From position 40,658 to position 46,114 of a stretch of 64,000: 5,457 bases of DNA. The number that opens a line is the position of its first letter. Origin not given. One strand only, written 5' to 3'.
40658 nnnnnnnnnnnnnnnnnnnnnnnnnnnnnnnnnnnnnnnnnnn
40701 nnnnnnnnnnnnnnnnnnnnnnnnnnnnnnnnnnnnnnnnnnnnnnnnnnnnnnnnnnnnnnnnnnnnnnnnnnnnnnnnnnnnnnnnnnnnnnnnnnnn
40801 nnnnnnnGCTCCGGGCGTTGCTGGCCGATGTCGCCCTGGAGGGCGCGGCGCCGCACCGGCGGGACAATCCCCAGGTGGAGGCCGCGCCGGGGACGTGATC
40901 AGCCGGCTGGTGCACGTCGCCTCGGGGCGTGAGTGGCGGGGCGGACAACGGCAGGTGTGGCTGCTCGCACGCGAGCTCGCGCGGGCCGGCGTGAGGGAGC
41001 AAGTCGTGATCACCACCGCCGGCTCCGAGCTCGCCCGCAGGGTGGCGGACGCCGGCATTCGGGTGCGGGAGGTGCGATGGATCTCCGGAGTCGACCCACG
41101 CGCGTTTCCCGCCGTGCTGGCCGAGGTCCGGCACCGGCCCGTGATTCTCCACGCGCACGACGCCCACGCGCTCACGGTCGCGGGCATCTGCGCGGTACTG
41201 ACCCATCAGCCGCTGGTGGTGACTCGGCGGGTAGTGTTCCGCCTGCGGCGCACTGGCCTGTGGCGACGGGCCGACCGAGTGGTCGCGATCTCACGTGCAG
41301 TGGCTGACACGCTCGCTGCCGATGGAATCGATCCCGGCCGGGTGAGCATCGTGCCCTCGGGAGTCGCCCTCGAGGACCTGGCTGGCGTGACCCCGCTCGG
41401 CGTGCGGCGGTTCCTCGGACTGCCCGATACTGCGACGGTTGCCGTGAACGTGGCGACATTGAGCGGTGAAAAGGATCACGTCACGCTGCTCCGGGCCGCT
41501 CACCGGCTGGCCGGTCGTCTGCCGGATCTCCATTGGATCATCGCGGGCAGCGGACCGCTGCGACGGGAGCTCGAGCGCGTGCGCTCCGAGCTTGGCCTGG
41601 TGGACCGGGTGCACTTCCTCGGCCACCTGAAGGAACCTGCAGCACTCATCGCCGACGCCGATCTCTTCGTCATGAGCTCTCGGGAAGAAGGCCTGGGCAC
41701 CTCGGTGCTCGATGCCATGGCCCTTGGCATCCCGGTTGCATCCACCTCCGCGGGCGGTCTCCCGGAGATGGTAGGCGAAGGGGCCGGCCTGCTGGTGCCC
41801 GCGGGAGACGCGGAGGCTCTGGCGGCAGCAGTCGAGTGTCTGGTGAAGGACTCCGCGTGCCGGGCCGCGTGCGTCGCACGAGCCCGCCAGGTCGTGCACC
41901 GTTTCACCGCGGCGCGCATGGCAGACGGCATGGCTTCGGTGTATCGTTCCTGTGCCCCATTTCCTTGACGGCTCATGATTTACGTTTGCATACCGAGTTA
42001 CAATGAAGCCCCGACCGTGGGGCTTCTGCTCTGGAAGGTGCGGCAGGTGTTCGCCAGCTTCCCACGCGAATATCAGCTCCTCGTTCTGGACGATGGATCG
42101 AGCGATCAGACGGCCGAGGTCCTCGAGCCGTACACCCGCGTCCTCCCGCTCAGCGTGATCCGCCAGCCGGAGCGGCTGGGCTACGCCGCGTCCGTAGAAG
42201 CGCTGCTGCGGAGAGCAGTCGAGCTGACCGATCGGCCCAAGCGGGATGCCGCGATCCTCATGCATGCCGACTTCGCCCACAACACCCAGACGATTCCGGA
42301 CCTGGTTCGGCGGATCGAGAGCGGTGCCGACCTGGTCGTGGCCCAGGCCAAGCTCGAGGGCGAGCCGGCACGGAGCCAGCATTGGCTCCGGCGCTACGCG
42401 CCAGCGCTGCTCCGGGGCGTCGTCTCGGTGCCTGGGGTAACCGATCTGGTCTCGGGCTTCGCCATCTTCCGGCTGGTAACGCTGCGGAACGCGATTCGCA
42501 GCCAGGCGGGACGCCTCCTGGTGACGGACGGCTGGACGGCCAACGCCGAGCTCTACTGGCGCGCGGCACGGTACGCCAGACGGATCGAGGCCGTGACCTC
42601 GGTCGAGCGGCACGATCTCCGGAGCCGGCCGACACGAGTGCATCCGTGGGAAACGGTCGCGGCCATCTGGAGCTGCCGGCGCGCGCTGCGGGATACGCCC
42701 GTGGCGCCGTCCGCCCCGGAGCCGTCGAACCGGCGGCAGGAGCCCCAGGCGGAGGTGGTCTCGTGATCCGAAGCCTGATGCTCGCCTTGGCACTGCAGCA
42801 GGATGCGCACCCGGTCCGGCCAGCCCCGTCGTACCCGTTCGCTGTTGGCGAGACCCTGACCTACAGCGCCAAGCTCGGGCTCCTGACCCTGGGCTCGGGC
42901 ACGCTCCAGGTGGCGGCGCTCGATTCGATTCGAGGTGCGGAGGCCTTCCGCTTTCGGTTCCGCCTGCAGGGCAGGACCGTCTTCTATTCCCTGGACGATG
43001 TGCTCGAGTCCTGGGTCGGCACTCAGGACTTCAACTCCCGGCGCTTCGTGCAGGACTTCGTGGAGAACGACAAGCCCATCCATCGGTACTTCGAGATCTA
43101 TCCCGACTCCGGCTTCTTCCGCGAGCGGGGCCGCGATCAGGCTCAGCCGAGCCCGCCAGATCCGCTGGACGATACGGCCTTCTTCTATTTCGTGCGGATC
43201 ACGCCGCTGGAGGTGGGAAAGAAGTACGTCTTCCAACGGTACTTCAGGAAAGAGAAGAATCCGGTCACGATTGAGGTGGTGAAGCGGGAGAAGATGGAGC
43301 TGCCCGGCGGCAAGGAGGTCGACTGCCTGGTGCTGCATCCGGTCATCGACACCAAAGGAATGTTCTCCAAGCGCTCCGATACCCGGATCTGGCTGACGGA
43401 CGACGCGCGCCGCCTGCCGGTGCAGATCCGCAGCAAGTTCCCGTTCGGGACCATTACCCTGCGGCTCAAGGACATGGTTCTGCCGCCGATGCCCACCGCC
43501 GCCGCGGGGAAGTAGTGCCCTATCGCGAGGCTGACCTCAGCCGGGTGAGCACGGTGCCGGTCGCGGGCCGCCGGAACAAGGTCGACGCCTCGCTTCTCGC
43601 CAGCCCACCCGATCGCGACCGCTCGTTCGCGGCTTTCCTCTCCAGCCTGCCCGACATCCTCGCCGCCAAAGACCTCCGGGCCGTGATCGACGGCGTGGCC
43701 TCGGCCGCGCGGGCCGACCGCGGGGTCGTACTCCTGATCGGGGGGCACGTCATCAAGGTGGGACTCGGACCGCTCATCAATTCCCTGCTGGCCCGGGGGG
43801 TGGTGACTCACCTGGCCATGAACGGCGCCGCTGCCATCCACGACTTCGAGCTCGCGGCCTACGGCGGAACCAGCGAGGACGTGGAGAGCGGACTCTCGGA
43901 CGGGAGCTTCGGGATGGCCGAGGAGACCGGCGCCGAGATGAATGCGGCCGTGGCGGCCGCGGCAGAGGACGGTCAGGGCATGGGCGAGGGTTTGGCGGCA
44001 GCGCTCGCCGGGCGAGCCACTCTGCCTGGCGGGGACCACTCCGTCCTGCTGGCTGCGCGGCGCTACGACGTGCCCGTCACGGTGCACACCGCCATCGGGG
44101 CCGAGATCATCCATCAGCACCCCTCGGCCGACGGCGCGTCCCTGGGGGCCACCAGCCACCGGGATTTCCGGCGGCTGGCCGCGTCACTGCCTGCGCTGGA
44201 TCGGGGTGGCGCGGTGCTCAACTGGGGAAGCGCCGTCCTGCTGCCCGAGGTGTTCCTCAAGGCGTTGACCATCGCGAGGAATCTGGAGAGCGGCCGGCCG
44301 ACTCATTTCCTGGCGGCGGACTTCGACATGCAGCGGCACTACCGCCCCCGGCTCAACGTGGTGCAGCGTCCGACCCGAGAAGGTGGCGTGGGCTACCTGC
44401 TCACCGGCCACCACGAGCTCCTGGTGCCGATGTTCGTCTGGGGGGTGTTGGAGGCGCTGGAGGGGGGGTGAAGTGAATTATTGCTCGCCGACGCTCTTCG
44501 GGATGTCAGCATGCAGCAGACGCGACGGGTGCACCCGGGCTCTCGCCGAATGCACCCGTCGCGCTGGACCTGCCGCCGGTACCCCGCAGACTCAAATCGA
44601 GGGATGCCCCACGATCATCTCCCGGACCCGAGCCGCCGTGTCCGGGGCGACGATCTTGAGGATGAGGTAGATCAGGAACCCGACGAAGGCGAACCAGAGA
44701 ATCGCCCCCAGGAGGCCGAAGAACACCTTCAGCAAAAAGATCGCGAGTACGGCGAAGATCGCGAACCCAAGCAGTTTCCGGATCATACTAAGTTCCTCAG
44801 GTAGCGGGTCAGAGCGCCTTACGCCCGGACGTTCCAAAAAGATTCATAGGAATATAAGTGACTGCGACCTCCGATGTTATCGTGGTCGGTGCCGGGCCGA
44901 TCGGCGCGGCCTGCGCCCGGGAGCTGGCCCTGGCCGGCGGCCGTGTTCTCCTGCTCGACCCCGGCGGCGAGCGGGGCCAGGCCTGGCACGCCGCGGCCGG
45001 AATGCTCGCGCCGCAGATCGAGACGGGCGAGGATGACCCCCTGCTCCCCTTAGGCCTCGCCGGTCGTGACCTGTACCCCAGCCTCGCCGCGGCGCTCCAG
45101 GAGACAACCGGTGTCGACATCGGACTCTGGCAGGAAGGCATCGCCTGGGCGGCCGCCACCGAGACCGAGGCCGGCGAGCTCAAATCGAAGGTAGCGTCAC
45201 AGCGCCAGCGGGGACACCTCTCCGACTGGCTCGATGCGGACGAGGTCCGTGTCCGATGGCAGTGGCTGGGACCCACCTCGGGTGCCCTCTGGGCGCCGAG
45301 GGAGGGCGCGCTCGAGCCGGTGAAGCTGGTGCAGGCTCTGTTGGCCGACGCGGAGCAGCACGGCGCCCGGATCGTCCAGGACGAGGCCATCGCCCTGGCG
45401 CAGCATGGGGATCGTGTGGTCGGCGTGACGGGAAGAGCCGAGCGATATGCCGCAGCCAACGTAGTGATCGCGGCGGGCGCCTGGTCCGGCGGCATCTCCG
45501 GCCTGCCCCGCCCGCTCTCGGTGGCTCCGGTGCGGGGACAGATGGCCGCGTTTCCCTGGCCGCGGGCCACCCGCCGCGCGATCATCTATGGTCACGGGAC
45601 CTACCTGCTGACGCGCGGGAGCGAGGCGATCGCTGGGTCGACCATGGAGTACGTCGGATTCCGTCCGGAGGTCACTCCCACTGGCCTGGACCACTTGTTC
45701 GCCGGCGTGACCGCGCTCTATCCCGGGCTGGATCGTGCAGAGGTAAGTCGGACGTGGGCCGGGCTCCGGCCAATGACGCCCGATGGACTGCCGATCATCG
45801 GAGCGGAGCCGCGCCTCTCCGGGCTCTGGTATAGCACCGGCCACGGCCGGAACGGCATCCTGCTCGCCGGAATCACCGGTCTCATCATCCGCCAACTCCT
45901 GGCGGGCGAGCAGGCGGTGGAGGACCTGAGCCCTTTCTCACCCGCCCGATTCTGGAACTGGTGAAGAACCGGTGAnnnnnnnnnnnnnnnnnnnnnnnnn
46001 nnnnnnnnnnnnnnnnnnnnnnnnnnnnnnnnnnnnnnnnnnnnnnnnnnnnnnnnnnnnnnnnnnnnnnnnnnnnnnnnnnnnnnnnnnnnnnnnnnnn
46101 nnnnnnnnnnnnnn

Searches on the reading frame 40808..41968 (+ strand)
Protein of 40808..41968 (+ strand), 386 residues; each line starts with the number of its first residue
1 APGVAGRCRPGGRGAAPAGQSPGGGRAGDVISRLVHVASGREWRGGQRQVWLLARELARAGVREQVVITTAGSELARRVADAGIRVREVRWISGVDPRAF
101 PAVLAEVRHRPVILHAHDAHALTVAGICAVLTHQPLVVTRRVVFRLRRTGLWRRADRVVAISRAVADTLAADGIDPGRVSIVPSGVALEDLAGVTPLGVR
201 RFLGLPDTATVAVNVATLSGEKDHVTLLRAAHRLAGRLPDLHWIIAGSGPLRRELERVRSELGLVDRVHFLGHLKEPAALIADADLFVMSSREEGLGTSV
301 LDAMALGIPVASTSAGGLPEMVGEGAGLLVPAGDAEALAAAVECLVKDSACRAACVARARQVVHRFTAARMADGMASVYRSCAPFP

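Call 11: search_protein_families(library=pfam, proteins=[window:40808-41968:+], max_evalue=0.001)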
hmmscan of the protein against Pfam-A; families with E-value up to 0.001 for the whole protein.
window:40808-41968:+ (386 aa): 6 families
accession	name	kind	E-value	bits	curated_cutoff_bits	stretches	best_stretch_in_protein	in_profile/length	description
PF00534.26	Glycos_transf_1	-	8.7e-35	120.2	26.4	1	201-361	7-171/172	Glycosyl transferases group 1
PF13692.12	Glyco_trans_1_4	-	1.6e-32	113.1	27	1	212-348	4-142/142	Glycosyl transferases group 1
PF13439.12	Glyco_transf_4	-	1.2e-16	61.6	28.5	1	44-189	2-169/170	Glycosyltransferase Family 4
PF13579.12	Glyco_trans_4_4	-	1.3e-11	45.5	29.7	1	45-185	2-158/158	Glycosyl transferase 4-like domain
PF20706.3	GT4-conflict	-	7.7e-07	28.9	26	1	251-348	248-357/385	Family 4 Glycosyltransferase in conflict systems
PF13524.12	Glyco_trans_1_2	-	1.3e-05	25.6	25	1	236-370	10-137/144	Glycosyl transferase-like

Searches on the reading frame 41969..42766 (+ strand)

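Call 80: search_protein_families(library=pfam, proteins=[window:41969-42766:+], max_evalue=0.00001)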
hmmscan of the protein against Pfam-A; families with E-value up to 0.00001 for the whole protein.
window:41969-42766:+ (265 aa): 1 family
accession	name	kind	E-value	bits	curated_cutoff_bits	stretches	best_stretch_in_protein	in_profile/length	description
PF00535.33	Glycos_transf_2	-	1.1e-18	68.2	23.3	1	6-168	2-160/168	Glycosyl transferase family 2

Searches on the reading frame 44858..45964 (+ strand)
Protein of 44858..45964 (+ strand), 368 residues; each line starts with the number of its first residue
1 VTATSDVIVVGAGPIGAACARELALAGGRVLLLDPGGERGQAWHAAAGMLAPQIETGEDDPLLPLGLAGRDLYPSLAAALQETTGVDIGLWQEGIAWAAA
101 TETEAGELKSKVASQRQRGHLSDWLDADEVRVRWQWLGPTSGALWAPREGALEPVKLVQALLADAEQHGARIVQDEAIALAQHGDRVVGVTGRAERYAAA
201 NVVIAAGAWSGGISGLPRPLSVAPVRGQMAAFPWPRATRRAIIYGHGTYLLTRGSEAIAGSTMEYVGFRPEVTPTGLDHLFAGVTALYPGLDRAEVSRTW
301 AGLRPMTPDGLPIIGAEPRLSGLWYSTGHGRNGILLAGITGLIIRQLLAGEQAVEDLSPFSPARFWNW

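Call 80: search_protein_families(library=pfam, proteins=[window:44858-45964:+], max_evalue=0.00001)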
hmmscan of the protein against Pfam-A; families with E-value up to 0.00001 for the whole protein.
window:44858-45964:+ (368 aa): 4 families
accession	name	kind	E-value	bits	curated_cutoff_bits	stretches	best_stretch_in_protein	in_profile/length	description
PF01266.30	DAO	-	2.2e-69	235.1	27.9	1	6-346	1-352/353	FAD dependent oxidoreductase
PF00890.30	FAD_binding_2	-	1.2e-07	31.7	20.4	1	6-233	1-225/414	FAD binding domain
PF07992.20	Pyr_redox_2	-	4.2e-07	30.1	26.1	1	6-210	2-111/291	Pyridine nucleotide-disulphide oxidoreductase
PF03486.20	HI0933_like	-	1.7e-06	28.1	50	0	6-40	2-36/244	HI0933-like protein Rossmann domain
